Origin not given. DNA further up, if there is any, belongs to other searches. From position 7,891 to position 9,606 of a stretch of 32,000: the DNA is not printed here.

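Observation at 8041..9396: Stand-alone TIR domain fused to a parallel beta-helix, AT-rich and wedged between conserved genes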

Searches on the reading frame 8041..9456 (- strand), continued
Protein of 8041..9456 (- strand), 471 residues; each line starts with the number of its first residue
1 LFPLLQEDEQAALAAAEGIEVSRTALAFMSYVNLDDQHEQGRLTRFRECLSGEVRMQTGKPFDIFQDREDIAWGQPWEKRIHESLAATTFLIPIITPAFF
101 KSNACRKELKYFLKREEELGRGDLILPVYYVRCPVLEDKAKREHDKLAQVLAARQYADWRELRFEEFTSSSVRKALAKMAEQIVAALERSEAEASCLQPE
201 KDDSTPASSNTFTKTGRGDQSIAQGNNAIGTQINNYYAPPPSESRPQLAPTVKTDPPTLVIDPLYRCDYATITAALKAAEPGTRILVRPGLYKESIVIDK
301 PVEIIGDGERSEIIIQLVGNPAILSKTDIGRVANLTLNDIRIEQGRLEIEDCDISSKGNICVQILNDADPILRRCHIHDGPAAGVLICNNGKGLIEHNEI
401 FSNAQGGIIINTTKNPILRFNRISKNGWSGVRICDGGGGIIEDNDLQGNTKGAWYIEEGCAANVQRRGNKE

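Call 29: search_solved_structures(query=A1, max_evalue=0.01, show_alignments=3)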
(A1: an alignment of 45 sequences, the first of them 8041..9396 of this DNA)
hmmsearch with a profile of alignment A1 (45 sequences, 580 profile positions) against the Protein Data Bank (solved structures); distinct sequences matched with E-value up to 0.01: 14.
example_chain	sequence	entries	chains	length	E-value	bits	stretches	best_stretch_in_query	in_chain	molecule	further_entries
4nk8_A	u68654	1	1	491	4.6e-13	51.4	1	372-518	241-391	Poly(beta-D-mannuronate) C5 epimerase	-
4ozz_A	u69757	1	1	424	5.7e-13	51.1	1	372-518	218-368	Poly(beta-D-mannuronate) C5 epimerase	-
4ozy_A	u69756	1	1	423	5.7e-13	51.1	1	372-518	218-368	Poly(beta-D-mannuronate) C5 epimerase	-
4nk6_A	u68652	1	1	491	1.2e-12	50.1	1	372-518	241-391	Poly(beta-D-mannuronate) C5 epimerase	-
5lw3_A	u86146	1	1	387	3.1e-07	32.2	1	383-515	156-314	Poly(beta-D-mannuronate) C5 epimerase 6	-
3vst_A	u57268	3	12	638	9.8e-07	30.5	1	417-547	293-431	Xylosidase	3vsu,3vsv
8xfq_A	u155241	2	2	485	2.8e-06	29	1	375-493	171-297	mannuronan 5-epimerase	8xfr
8ja4_A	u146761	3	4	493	2.9e-06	28.9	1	375-493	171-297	mannuronan 5-epimerase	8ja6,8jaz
2pyg_A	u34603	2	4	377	3.7e-06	28.6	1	383-546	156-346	Poly(beta-D-mannuronate) C5 epimerase 4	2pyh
7vu8_B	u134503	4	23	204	2.3e-05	26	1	43-112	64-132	Flax rust resistance protein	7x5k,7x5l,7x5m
3ozi_A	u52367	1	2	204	2.5e-05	25.8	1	42-112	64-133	L6tr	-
7uxr_A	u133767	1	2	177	8.2e-05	24.2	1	40-131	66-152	TIR domain protein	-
1gq8_A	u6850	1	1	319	0.00017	23.1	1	218-282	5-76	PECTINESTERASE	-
5cwb_A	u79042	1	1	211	0.0035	18.8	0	122-187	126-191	Designed helical repeat protein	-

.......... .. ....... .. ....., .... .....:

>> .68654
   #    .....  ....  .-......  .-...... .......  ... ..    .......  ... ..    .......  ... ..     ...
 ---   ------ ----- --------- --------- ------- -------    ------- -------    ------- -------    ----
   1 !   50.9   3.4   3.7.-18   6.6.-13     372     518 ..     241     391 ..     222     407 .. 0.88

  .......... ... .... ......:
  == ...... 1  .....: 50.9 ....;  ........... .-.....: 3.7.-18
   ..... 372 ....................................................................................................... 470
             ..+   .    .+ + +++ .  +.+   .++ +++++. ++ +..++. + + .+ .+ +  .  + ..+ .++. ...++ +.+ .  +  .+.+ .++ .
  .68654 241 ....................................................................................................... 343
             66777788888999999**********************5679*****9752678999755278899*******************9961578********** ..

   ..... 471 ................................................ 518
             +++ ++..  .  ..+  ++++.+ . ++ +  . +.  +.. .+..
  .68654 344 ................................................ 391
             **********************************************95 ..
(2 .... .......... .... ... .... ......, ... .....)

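Call 31: fold_search(model_id=the predicted structure, library=pdb)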
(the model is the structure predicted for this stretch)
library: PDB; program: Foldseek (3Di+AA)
matches with E <= 10: 836; with E <= 0.001: 7
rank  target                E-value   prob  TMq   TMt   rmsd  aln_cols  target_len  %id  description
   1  1xg2_A                1.2e-04  1.00  0.33  0.46   7.0       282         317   14  Crystal structure of the complex between pectin methylesterase and its inhibitor protein (released 2005-03-22)
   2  1gq8                  1.2e-04  1.00  0.34  0.46   6.5       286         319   15  Pectin methylesterase from Carrot (released 2002-04-18)
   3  2nsp_A                2.5e-04  1.00  0.35  0.45   4.9       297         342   11  Crystal structure of pectin methylesterase D178A mutant in complex with hexasaccharide I (released 2007-09-18)
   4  7xoz_A                4.9e-04  1.00  0.21  0.51  12.5       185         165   16  Crystal structure of RPPT-TIR (released 2023-11-08)
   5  7xoz_B                5.4e-04  1.00  0.24  0.59   6.9       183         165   15  Crystal structure of RPPT-TIR (released 2023-11-08)
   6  7dfv_B                6.0e-04  1.00  0.22  0.20  12.4       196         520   17  Cryo-EM structure of plant NLR RPP1 tetramer core part (released 2020-12-16)
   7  7ylf                  8.8e-04  1.00  0.25  0.67   4.3       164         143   20  Crystal structure of the chicken Toll-like receptor 15 TIR domain (2-mercaptoethanol adduct) (released 2023-05-31)
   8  7ylg                  1.0e-03  1.00  0.26  0.69   4.4       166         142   20  Crystal structure of the chicken Toll-like receptor 15 TIR domain (glutathione adduct) (released 2023-05-31)
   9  5h3c_B                1.0e-03  1.00  0.24  0.64   4.9       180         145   17  Crystal structure of Arabidopsis SNC1 TIR domain (released 2016-12-07)
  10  7vu8                  1.0e-03  1.00  0.20  0.47  13.1       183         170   20  L7-Tir domain with bound ligand (released 2022-06-01)
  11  5gkd_A                1.2e-03  1.00  0.29  0.19   8.9       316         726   10  Structure of PL6 family alginate lyase AlyGC (released 2017-02-08)
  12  8tne_C                1.5e-03  1.00  0.30  0.40   7.7       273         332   14  Crystal structure of bacterial pectin methylesterase Pme8A from rumen Butyrivibrio (released 2023-08-16)
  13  7xoz_F                1.6e-03  1.00  0.22  0.56   7.6       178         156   13  Crystal structure of RPPT-TIR (released 2023-11-08)
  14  7uxu_A                1.7e-03  1.00  0.25  0.72   4.4       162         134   15  CryoEM structure of the TIR domain from AbTir in complex with 3AD (released 2022-09-07)
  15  3ozi_A                1.7e-03  1.00  0.24  0.55   7.2       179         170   18  Crystal structure of the TIR domain from the flax disease resistance protein L6 (released 2011-04-27)
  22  3ozi_B                2.1e-03  1.00  0.26  0.60   5.3       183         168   18  Crystal structure of the TIR domain from the flax disease resistance protein L6 (released 2011-04-27)
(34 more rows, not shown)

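Call 38: search_dna_similar(query=window:8041-9396:-, collection=plasmids, mode=protein, max_rows=15)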
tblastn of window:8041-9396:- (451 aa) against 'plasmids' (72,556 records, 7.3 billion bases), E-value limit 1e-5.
Records with a match: 19; places in all: 19; records where one place covers at least 80% of the query: 0.
Best place of each record, by identity: <60% 19.
By first word of the organism name: Streptomyces 17; Agrobacterium 1; Caballeronia 1.
By predicted mobility (MOB-suite, as given by PLSDB): non-mobilizable 10; mobilizable 8; conjugative 1.
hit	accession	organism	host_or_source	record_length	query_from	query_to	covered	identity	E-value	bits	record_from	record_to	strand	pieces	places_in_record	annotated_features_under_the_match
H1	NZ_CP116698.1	Agrobacterium tumefaciens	Clematis,cell culture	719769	6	190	41%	43.2%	1e-43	171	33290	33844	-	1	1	none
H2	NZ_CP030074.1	Streptomyces cadmiisoli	Whole organism,soil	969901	203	446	54%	23.4%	3e-6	57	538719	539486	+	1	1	right-handed parallel beta-helix repeat-containing protein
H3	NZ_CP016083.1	Streptomyces sp. SAT1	Adenophora trachelioides Maxim.,single ...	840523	220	446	50%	24.4%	5e-9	67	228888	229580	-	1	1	right-handed parallel beta-helix repeat-containing protein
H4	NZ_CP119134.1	Streptomyces sp. FXJ1.172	cell culture,red soil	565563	248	446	44%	27.2%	2e-10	71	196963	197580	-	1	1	right-handed parallel beta-helix repeat-containing protein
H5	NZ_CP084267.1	Caballeronia sp. Lep1P3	Leptoglossus zonatus,Cell culture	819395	6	173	37%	32.0%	2e-16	90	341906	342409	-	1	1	TIR domain-containing protein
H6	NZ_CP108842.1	Streptomyces chartreusis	-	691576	214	446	52%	22.8%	1e-6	59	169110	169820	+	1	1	right-handed parallel beta-helix repeat-containing protein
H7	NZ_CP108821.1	Streptomyces chartreusis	-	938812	214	446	52%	22.8%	1e-6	59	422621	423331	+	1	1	right-handed parallel beta-helix repeat-containing protein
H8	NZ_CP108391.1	Streptomyces sp. NBC_01320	-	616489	239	446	46%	24.7%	1e-8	65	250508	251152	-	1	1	right-handed parallel beta-helix repeat-containing protein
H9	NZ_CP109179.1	Streptomyces sp. NBC_01717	-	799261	239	446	46%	24.7%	8e-8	62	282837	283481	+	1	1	right-handed parallel beta-helix repeat-containing protein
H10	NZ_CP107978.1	Streptomyces coelicoflavus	-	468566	219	413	43%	25.7%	7e-12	76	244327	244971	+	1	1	right-handed parallel beta-helix repeat-containing protein | hypothetical protein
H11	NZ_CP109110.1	Streptomyces scopuliridis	-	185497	249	446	44%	24.8%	4e-6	57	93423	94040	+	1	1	right-handed parallel beta-helix repeat-containing protein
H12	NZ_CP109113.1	Streptomyces scopuliridis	-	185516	249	446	44%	24.8%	4e-6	57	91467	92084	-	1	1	right-handed parallel beta-helix repeat-containing protein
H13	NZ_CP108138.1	Streptomyces sp. NBC_00184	-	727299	248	438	42%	24.6%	1e-10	71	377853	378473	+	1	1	right-handed parallel beta-helix repeat-containing protein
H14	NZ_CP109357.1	Streptomyces sp. NBC_01562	-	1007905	239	411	38%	26.5%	1e-11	74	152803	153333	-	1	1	record has no annotation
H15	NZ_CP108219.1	Streptomyces coelicoflavus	-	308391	249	413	37%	27.5%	1e-11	74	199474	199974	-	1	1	right-handed parallel beta-helix repeat-containing protein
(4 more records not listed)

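Call 39: search_dna_similar(query=window:8041-9396:-, collection=phages, mode=protein, max_rows=15)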
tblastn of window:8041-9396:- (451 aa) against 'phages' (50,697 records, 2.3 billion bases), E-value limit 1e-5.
No match.

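Call 64: search_protein_families(library=padloc, proteins=[P0045], max_evalue=0.001)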
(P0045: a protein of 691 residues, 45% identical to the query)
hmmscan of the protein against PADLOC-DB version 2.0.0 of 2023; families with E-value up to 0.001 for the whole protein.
P0045 (691 aa): 1 family
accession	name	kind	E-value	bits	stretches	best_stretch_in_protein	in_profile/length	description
PDLC05062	PDC-S66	-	7.5e-05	20.3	1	69-139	174-242/282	-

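Call 70: find_encoding_contigs(protein=P0070, flank=7000, max_places=1)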
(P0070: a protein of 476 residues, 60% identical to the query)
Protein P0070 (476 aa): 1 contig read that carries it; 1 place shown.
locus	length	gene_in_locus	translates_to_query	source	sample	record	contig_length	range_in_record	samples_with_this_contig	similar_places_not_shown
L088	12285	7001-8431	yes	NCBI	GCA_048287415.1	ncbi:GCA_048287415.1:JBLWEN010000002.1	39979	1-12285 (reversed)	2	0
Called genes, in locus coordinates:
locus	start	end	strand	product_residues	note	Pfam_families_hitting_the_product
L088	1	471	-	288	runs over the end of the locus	PF01391:Collagen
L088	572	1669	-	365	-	PF01926:MMR_HSR1, PF02421:FeoB_N, PF06071:YchF-GTPase_C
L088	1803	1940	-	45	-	-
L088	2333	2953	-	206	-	PF13649:Methyltransf_25 (weak)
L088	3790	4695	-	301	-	PF01925:TauE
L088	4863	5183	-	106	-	PF08899:DUF1844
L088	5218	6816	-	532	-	PF00389:2-Hacid_dh, PF02826:2-Hacid_dh_C, PF19304:PGDH_inter, PF01842:ACT (weak)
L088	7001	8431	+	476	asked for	PF01582:TIR (weak), PF13676:TIR_2, PF05048:NosD, PF13229:Beta_helix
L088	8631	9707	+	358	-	PF01063:Aminotran_4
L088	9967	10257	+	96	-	PF00166:Cpn10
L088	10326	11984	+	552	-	PF00118:Cpn60_TCP1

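Call 71: find_encoding_contigs(protein=P0079, flank=7000, max_places=1)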
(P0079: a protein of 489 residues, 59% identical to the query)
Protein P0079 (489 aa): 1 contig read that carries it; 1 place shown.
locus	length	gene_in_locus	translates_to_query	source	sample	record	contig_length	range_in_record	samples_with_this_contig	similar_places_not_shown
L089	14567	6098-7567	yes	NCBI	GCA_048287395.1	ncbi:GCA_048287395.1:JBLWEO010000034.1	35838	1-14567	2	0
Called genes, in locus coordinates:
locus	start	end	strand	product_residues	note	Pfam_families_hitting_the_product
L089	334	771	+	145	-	PF27746:Small_heat_shock_put, PF00011:HSP20, PF17886:ArsA_HSP20 (weak)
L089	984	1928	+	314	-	PF07603:Lcl_C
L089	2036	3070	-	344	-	-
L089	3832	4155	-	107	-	PF08899:DUF1844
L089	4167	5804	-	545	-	PF00389:2-Hacid_dh, PF02826:2-Hacid_dh_C, PF19304:PGDH_inter, PF01842:ACT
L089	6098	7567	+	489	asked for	PF01582:TIR (weak), PF13676:TIR_2, PF05048:NosD, PF13229:Beta_helix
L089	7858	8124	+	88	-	-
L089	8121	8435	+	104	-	-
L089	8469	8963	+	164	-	PF05685:Uma2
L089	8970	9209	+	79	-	PF04014:MazE_antitoxin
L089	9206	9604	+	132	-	PF01850:PIN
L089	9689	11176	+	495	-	PF00749:tRNA-synt_1c, PF19269:Anticodon_2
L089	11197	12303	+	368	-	-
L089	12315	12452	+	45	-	PF02412:TSP_3 (faint)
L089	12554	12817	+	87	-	-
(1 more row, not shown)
